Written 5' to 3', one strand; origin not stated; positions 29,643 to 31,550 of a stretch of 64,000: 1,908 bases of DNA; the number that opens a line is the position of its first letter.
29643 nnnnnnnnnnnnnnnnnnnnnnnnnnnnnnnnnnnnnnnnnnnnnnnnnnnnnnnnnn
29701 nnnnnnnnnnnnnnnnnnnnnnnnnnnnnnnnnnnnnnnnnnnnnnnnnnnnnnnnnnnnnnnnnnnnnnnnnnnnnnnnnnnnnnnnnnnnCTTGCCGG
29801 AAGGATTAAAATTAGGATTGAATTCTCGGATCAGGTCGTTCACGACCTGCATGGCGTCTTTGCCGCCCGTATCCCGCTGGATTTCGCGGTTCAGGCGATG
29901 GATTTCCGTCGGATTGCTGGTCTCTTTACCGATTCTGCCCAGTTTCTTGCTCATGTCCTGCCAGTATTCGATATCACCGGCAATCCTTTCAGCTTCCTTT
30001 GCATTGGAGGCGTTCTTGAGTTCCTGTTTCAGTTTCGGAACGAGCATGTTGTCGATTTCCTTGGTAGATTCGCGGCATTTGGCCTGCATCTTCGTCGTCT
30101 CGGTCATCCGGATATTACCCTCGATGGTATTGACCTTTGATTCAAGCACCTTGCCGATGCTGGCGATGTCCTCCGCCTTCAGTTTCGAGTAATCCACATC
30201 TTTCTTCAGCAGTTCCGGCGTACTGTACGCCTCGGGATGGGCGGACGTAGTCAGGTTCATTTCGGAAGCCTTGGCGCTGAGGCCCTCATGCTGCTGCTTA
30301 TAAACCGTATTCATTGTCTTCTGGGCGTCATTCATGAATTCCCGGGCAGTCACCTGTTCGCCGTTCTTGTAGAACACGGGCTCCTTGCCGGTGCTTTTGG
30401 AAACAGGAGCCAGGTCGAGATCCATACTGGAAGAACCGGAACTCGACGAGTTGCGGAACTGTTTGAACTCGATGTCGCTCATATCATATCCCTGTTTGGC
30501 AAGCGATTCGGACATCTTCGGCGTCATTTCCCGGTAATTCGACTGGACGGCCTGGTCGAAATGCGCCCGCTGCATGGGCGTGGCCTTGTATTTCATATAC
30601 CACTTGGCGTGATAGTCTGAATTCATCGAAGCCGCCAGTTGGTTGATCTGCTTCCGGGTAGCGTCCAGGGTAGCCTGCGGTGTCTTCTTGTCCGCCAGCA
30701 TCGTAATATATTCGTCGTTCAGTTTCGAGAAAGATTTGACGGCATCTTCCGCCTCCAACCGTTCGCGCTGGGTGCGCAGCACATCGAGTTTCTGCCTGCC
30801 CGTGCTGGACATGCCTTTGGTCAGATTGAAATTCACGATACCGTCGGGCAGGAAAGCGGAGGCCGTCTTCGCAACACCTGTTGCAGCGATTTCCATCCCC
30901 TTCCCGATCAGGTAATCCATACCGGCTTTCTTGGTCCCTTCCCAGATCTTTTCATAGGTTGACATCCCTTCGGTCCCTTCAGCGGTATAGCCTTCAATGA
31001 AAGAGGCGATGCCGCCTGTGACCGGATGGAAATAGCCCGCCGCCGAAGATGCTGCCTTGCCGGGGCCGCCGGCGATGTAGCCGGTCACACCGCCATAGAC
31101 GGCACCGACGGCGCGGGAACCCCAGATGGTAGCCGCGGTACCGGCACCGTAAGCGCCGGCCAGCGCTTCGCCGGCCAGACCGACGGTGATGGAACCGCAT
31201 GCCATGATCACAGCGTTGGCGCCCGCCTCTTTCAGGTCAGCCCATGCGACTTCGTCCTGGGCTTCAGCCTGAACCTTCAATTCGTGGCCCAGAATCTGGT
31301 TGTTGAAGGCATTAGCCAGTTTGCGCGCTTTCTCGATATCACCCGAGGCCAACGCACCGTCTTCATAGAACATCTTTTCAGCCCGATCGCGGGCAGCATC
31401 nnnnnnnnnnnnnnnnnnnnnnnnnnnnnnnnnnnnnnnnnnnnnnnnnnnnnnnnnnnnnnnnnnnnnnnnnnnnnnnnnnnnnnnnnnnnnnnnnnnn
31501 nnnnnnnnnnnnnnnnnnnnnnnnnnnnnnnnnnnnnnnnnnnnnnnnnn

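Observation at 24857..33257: Four-gene operon of membrane proteins without recognisable enzymatic motifs, including two giant paralogue-containing proteins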

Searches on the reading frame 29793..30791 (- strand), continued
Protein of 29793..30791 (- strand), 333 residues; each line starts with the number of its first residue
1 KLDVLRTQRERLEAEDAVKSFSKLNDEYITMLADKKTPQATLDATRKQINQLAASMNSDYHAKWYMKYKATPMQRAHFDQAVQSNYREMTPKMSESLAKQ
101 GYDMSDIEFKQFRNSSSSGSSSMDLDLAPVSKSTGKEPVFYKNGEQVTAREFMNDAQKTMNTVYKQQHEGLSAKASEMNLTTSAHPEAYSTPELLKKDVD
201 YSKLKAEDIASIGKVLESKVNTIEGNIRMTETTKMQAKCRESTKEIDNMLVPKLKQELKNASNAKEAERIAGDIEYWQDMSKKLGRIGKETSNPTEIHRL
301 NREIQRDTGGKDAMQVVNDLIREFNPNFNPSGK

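Call 86: list_cluster_members(proteins=[P0226, P0242, P0261, P0263, P0274, P0285, P0298, P0338, P0311, P0271])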
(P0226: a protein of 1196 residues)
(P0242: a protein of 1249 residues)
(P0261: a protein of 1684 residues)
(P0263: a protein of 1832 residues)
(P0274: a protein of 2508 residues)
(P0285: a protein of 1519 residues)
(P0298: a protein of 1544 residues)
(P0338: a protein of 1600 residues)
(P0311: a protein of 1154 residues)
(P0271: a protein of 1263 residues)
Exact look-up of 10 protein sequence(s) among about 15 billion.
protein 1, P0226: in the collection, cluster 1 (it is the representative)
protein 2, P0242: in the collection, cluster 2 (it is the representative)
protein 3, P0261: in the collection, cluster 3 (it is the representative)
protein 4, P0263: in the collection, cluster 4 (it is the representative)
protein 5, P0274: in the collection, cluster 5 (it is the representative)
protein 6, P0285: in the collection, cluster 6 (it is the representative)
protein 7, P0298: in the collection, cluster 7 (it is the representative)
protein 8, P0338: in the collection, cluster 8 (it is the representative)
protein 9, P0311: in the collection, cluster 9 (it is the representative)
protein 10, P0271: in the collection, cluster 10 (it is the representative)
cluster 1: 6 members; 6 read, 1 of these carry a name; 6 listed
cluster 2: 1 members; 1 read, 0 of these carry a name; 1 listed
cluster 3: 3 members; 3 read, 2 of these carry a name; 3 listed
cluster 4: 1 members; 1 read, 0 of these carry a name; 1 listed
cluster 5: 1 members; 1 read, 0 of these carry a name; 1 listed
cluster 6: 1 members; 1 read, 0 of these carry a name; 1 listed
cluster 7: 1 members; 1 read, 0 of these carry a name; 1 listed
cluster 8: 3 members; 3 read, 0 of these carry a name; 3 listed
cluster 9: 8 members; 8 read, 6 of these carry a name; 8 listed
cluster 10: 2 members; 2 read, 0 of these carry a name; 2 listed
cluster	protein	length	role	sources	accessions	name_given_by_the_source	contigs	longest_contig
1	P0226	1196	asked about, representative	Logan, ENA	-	-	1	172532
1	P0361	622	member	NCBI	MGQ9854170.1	MAG: hypothetical protein ACUVTG_12325 [Candidatus Oleimicrobiaceae bacterium]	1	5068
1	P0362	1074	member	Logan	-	-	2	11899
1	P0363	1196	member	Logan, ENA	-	-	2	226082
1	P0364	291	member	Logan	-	-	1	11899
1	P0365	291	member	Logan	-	-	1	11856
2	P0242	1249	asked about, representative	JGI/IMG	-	-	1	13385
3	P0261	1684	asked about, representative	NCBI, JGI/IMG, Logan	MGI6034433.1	MAG: HEAT repeat domain-containing protein [Limnochordia bacterium] | HEAT repeat protein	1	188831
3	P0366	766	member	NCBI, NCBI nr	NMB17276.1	MAG: hypothetical protein GX980_09230, partial [Firmicutes bacterium] | hypothetical protein [Bacillota bacterium]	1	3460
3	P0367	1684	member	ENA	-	-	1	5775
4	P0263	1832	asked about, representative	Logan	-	-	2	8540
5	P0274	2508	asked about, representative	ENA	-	-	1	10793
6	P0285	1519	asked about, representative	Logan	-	-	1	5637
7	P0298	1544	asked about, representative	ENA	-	-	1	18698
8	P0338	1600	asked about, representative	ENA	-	-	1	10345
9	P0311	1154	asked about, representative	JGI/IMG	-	hypothetical protein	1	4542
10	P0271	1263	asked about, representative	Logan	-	-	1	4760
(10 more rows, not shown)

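Call 87: search_solved_structures(query=A3, max_evalue=10, show_alignments=2)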
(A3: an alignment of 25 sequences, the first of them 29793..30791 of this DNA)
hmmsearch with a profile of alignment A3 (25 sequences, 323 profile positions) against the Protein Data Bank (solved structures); distinct sequences matched with E-value up to 10: 3.
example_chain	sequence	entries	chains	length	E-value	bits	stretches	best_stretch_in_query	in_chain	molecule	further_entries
6nyi_A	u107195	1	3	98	0.25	13.9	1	250-320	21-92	Design construct XXA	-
6egc_A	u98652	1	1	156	0.35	13.4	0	8-56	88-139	SC_2L4HC2_23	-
5cwf_A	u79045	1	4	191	3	10.4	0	12-66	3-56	Designed helical repeat protein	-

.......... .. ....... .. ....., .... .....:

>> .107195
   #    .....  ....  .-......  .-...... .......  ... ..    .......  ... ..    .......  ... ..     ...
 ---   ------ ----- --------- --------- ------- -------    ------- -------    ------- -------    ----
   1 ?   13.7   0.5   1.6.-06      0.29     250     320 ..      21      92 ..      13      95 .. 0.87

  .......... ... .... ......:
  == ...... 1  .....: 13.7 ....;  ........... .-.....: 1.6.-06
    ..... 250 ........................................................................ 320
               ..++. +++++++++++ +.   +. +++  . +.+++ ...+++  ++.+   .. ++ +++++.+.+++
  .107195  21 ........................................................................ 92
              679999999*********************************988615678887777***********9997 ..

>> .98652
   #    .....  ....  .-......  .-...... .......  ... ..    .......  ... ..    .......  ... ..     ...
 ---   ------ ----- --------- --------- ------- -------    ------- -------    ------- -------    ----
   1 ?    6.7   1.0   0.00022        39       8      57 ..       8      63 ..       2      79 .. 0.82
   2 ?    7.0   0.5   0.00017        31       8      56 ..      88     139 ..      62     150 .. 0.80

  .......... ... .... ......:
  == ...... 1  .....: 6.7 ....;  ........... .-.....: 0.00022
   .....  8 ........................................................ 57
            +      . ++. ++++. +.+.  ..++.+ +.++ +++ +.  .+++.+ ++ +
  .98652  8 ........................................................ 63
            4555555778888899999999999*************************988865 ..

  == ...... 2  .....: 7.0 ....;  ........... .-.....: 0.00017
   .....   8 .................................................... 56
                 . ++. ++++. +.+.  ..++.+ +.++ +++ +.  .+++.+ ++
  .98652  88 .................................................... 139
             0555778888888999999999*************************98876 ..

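Call 98: search_protein_families(library=padloc, alignment_id=A3, max_evalue=1)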
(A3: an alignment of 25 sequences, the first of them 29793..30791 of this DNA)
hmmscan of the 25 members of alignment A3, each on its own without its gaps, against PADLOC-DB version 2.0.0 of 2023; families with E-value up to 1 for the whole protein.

A. member 1, window:29793-30791:- (333 aa): 0 families

B. families by the number of members that match (of 25 scanned): 5 families
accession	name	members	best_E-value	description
PDLC02641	DrmMI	1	4.5e-06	DrmMI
PDLC02038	Cas5d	1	0.0058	-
PDLC01561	Cmr5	1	0.01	CAS-III-B; effector_SS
PDLC00140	GajB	1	0.015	UrvD helicase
PDLC01992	CARF_m9--CARF_TM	1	0.051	-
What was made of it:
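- On Known anti-phage defence systems (PADLOC-DB 2.0): Among 25 CTD sequences there is no recurring family (call 98).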

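Call 99: search_protein_families(library=ncbifam, alignment_id=A3, max_evalue=1)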
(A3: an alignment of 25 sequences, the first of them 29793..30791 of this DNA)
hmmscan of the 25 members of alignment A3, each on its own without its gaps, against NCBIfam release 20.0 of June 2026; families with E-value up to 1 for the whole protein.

A. member 1, window:29793-30791:- (333 aa): 1 family
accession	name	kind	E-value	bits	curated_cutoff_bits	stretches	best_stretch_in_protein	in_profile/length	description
TIGR03465.1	HpnD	equivalog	0.023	13.7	278.6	1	10-86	19-96/267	presqualene diphosphate synthase HpnD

B. families by the number of members that match (of 25 scanned): 21 families
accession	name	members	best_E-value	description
NF053619.1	BT1927_fam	1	0.0016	BT1927 family outer membrane S-layer protein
NF041456.1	surv_prot_CiaI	1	0.013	intracellular survival protein CiaI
NF006363.0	PRK08582.1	1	0.017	S1 domain-containing RNA-binding protein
NF006130.0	PRK08274.1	1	0.018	FAD-dependent tricarballylate dehydrogenase TcuA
TIGR03465.1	HpnD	1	0.023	presqualene diphosphate synthase HpnD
TIGR00750.1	lao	1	0.024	methylmalonyl Co-A mutase-associated GTPase MeaB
NF053647.1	pMurD2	1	0.024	pseudomurein biosynthesis peptide ligase pMurD2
NF045957.1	MHO_1590_dom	1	0.027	MHO_1590 family protein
NF009888.0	PRK13348.1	1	0.039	HTH-type transcriptional regulator ArgP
NF002223.0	PRK01117.1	1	0.069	adenylosuccinate synthase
NF045810.1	GcvH_rel_desulf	1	0.071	GcvH-related protein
NF004534.0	PRK05884.1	1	0.072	SDR family oxidoreductase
TIGR01953.1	NusA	1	0.074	transcription termination factor NusA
NF009325.0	PRK12680.1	1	0.087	LysR family transcriptional regulator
NF046006.1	MAG6450_fam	1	0.097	MAG6450 family protein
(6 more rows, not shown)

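Call 104: find_encoding_contigs(protein=P0226, flank=8000, max_places=2)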
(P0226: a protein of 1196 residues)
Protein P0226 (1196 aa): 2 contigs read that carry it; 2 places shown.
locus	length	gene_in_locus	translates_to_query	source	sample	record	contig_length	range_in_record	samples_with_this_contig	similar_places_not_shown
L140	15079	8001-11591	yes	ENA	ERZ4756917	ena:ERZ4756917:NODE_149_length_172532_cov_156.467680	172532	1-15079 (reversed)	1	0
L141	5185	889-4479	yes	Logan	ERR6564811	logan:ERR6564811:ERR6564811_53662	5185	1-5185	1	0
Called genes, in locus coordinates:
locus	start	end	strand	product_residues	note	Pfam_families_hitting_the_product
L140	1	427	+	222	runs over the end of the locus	PF03548:LolA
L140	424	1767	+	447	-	PF00919:UPF0004, PF04055:Radical_SAM, PF18693:TRAM_2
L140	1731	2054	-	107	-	-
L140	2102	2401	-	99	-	PF25952:DUF7990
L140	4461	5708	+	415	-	PF25778:DUF7948, PF06739:SBBP (weak)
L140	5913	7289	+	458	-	PF06739:SBBP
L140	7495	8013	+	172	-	-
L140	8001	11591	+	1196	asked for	-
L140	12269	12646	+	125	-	PF00126:HTH_1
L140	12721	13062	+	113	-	PF13531:SBP_bac_11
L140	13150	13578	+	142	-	PF13531:SBP_bac_11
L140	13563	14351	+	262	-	PF00528:BPD_transp_1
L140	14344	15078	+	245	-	?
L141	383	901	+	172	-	-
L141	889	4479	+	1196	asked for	-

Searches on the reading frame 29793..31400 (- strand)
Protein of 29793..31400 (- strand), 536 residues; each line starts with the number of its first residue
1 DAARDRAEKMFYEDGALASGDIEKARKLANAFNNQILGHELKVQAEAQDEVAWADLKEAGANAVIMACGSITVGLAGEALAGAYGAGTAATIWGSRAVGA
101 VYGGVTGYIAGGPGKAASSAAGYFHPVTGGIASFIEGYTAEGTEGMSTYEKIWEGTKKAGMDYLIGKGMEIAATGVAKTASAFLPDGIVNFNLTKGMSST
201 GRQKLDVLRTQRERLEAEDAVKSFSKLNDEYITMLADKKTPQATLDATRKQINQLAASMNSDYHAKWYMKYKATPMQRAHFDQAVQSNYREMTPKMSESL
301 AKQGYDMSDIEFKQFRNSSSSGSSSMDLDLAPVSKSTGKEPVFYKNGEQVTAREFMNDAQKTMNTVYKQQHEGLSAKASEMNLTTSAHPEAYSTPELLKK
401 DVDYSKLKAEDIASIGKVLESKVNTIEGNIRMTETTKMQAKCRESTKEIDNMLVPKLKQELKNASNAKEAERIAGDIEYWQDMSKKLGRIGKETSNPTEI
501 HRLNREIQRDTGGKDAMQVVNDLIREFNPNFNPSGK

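Call 75: search_dna_similar(query=window:29793-31400:-, collection=plasmids, mode=protein, max_evalue=0.001, max_rows=15)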
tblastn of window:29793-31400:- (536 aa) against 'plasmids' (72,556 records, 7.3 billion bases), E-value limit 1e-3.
No match.

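Call 76: search_dna_similar(query=window:29793-31400:-, collection=phages, mode=protein, max_evalue=0.001, max_rows=15)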
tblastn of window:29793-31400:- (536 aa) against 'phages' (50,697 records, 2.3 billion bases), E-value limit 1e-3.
No match.
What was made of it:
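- On Phage or plasmid cargo: tblastn against plasmids and phages found no match (calls 75, 76).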
